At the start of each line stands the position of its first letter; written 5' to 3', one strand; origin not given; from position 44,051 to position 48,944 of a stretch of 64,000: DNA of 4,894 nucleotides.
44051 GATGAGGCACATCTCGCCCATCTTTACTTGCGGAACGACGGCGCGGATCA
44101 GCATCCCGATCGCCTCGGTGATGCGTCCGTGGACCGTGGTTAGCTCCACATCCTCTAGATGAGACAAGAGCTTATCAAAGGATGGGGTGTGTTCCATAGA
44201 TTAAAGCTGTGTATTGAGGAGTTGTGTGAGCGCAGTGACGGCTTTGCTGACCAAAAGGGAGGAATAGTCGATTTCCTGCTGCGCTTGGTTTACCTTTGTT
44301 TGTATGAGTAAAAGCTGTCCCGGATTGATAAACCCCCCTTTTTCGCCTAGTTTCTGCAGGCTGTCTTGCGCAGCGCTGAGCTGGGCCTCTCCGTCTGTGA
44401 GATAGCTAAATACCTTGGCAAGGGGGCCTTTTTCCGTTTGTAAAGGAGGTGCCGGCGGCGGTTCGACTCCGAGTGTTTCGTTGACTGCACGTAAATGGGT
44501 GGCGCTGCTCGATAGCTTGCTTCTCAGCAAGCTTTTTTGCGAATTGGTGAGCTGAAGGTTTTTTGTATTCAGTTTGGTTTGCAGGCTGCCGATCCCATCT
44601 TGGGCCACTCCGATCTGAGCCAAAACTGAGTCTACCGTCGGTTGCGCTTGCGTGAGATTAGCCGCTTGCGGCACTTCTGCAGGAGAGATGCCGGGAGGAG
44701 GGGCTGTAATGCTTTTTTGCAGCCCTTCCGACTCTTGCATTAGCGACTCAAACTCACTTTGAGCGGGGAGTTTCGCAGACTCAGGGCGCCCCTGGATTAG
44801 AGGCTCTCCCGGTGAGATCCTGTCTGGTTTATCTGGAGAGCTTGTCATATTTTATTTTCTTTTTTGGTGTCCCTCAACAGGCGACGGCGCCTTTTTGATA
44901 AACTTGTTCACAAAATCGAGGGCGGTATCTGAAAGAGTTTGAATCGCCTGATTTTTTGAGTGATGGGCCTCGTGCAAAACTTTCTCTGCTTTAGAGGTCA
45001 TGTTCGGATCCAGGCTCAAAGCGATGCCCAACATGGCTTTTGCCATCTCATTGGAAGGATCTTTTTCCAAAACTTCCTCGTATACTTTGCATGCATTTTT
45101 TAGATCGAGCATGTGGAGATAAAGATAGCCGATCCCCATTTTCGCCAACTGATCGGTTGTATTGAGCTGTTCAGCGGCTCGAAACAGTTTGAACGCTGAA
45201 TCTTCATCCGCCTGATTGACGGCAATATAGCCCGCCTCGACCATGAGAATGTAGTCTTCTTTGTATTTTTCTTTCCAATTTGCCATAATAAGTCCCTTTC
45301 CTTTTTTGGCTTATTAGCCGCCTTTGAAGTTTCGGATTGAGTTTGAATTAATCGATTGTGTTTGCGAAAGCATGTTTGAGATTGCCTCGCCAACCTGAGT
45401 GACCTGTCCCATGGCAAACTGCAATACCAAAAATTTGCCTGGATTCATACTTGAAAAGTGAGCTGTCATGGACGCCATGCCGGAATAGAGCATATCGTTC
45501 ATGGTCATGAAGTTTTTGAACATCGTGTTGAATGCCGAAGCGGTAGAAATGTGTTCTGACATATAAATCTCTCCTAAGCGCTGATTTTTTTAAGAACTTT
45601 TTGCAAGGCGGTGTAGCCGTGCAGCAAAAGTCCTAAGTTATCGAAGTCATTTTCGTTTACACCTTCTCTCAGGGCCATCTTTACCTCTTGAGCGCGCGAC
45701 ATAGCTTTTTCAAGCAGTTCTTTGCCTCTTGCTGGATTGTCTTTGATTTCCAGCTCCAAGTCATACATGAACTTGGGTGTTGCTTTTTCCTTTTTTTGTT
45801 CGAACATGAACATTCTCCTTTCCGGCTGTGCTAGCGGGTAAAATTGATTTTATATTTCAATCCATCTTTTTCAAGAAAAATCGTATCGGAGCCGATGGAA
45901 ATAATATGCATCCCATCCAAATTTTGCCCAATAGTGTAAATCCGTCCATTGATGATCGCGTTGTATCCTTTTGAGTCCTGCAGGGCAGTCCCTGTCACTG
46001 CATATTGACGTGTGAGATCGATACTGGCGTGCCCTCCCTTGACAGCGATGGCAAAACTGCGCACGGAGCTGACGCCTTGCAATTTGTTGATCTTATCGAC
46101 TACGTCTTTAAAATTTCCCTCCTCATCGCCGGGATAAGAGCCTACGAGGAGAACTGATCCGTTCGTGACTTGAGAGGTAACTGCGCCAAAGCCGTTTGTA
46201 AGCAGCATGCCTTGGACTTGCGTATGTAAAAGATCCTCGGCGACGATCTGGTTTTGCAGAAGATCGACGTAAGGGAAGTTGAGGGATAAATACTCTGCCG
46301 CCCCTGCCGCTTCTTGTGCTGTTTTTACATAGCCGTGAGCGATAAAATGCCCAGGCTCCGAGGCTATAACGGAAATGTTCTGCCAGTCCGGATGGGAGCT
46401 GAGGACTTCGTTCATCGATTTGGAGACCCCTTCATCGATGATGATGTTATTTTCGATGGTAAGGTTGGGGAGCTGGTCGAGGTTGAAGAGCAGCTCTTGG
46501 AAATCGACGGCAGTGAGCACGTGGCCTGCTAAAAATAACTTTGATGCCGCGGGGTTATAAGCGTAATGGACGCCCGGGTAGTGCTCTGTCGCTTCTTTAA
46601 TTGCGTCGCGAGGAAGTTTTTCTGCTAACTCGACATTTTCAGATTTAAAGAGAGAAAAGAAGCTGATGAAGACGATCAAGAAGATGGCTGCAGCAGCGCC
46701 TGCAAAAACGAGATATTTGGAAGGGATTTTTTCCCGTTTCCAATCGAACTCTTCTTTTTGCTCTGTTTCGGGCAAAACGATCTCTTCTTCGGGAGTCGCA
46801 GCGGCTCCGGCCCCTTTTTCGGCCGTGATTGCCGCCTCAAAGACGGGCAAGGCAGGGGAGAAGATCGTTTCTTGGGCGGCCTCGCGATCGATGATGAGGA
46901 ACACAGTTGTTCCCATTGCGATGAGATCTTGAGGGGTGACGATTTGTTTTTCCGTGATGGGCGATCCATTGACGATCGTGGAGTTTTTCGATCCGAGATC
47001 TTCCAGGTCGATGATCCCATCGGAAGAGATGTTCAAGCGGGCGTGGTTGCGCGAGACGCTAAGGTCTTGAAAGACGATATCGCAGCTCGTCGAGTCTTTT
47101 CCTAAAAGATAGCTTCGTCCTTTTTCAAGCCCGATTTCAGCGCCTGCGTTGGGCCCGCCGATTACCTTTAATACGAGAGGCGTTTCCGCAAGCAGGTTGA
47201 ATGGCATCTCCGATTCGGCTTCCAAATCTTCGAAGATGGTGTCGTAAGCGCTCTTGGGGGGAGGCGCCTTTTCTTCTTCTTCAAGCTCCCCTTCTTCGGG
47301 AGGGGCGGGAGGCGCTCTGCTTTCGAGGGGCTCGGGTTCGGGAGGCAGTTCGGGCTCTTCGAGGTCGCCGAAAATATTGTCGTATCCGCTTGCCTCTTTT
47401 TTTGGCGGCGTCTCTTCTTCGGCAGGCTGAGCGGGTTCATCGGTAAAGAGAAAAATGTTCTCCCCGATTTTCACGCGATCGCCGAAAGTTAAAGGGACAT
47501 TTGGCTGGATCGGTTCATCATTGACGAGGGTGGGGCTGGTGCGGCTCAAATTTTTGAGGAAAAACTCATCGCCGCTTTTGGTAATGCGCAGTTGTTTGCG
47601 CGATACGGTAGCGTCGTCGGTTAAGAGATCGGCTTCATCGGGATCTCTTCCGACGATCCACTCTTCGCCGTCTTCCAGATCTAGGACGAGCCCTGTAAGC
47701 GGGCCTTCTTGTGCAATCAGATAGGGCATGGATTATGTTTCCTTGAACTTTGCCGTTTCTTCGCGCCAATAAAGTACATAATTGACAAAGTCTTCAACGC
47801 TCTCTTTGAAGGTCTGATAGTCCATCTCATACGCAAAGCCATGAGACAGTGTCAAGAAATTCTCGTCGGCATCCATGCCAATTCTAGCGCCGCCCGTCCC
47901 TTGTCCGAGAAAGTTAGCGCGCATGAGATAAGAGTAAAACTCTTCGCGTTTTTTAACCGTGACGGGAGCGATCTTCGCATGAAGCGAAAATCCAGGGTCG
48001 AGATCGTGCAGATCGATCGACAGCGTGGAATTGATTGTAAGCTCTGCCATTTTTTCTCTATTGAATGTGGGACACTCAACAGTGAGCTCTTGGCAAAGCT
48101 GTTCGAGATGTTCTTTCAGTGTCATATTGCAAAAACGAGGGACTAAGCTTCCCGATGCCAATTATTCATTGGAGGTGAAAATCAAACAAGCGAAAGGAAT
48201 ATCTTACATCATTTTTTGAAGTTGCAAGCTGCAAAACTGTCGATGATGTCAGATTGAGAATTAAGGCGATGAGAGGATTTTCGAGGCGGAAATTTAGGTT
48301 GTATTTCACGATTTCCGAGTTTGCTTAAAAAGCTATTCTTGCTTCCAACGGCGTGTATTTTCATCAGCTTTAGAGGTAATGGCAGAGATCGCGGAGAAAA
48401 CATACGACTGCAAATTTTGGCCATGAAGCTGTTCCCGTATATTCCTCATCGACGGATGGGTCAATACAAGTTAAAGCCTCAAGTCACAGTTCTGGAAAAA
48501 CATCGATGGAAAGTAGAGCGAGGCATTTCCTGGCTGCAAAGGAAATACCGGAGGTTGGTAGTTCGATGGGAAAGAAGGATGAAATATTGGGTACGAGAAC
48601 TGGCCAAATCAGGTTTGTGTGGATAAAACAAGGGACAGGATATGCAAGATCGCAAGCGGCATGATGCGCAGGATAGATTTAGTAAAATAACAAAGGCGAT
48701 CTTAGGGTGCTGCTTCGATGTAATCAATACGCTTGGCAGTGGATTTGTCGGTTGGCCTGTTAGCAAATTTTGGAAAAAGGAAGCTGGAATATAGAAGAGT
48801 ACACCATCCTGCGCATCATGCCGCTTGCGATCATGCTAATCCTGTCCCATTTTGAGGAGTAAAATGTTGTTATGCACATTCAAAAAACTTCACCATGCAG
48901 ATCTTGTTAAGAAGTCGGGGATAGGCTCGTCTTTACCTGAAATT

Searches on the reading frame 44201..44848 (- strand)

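Call 106: search_protein_families(library=pfam, proteins=[window:44201-44848:-], max_evalue=0.1)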
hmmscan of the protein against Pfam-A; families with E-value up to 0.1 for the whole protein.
window:44201-44848:- (215 aa): 1 family
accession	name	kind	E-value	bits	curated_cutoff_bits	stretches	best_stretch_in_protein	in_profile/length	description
PF17001.10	T3SS_basalb_I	-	0.0014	19.5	32.4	1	154-214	33-94/94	Type III secretion basal body protein I, YscI, HrpB, PscI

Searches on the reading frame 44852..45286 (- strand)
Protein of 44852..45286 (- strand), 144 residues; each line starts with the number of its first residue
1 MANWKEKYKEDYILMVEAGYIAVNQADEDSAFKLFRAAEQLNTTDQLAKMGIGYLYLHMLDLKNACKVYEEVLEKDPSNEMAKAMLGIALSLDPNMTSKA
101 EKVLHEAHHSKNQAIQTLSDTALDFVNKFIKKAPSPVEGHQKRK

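Call 49: search_protein_families(library=pfam, proteins=[window:44852-45286:-], max_evalue=0.01)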
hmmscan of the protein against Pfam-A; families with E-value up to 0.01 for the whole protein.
window:44852-45286:- (144 aa): 8 families
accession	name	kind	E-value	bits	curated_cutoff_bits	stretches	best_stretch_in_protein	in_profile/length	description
PF13428.12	TPR_14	-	1.9e-05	25.3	23.5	0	53-87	8-42/44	Tetratricopeptide repeat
PF07719.23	TPR_2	-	1.9e-05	24.9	27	1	51-79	6-34/34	Tetratricopeptide repeat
PF13181.12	TPR_8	-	4.8e-05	23.6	25.7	0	51-79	6-34/34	Tetratricopeptide repeat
PF13174.12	TPR_6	-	4.9e-05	24.1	26.3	0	50-78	4-32/33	Tetratricopeptide repeat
PF09613.16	HrpB1_HrpK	-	0.00028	21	29.3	1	16-110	15-111/126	Bacterial type III secretion protein (HrpB1_HrpK)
PF14559.12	TPR_19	-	0.00032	21.4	25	0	27-84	6-63/68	Tetratricopeptide repeat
PF24575.1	TPR_Slam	-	0.00045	21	35.2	1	20-98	20-99/104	Surface lipoprotein assembly modifier, N-terminal TPR repeats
PF00515.34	TPR_1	-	0.0082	16.4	27.8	0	50-79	5-34/34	Tetratricopeptide repeat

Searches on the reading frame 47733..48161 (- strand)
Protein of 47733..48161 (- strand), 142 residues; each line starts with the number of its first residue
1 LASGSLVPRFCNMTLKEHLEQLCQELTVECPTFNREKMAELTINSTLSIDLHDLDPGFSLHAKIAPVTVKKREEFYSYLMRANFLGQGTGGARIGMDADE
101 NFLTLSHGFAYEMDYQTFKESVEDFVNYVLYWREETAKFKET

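Call 106: search_protein_families(library=pfam, proteins=[window:47733-48161:-], max_evalue=0.1)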
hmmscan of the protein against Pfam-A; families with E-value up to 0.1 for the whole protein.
window:47733-48161:- (142 aa): 2 families
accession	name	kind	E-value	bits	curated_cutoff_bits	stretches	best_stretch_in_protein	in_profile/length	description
PF05932.18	CesT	-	5.9e-07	30.1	22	1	19-133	3-119/119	Tir chaperone protein (CesT) family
PF10407.14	Cytokin_check_N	-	0.02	15.3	22.6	1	16-59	11-53/71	Cdc14 phosphatase binding protein N-terminus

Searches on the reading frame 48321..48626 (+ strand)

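Call 106: search_protein_families(library=pfam, proteins=[window:48321-48626:+], max_evalue=0.1)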
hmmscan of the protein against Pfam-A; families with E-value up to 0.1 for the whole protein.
window:48321-48626:+ (101 aa): 1 family
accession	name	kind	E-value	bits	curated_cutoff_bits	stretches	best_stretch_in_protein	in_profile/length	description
PF01609.27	DDE_Tnp_1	-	0.00074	19.8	23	1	53-86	151-184/200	Transposase DDE domain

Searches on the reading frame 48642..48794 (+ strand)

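Call 106: search_protein_families(library=pfam, proteins=[window:48642-48794:+], max_evalue=0.1)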
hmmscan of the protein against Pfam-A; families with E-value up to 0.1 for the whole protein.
window:48642-48794:+ (50 aa): 1 family
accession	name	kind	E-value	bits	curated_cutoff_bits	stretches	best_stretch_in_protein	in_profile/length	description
PF13366.12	PDDEXK_3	-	0.029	15.2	22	1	15-36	2-23/117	PD-(D/E)XK nuclease superfamily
